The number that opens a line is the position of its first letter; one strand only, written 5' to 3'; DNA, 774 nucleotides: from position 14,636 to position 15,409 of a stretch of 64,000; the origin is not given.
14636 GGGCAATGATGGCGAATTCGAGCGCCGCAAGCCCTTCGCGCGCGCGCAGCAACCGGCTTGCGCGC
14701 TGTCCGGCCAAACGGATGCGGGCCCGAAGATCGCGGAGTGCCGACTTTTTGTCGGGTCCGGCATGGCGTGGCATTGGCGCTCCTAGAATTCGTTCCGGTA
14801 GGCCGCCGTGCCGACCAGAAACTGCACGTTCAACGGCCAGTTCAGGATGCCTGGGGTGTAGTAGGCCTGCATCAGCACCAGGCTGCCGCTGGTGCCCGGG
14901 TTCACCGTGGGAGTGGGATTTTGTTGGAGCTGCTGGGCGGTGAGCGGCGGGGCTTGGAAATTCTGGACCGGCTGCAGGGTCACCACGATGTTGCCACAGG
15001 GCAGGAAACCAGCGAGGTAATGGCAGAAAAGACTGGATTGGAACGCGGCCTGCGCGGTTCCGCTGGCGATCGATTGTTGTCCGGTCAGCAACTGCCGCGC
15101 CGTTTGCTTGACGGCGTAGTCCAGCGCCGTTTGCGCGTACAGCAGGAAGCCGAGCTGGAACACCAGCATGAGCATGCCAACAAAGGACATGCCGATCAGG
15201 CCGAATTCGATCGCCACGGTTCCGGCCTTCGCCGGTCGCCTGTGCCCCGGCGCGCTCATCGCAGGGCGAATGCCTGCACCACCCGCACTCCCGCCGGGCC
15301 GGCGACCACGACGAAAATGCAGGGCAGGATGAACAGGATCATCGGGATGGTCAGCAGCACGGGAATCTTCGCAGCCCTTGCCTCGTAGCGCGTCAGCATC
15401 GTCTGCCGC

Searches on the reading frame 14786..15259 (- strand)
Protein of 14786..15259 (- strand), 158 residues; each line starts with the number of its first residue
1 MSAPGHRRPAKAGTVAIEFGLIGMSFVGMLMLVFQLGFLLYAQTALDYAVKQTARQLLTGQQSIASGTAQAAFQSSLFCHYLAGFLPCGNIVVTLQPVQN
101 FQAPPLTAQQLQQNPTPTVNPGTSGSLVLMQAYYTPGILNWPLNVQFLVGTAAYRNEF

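Call 88: search_protein_families(library=pfam, proteins=[window:14786-15259:-], max_evalue=0.0001)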
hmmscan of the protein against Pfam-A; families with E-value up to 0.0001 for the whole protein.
window:14786-15259:- (158 aa): 1 family
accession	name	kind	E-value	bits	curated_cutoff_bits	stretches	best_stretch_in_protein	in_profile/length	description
PF07811.17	TadE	-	1e-08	35.5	22.9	1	13-55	1-43/43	TadE-like protein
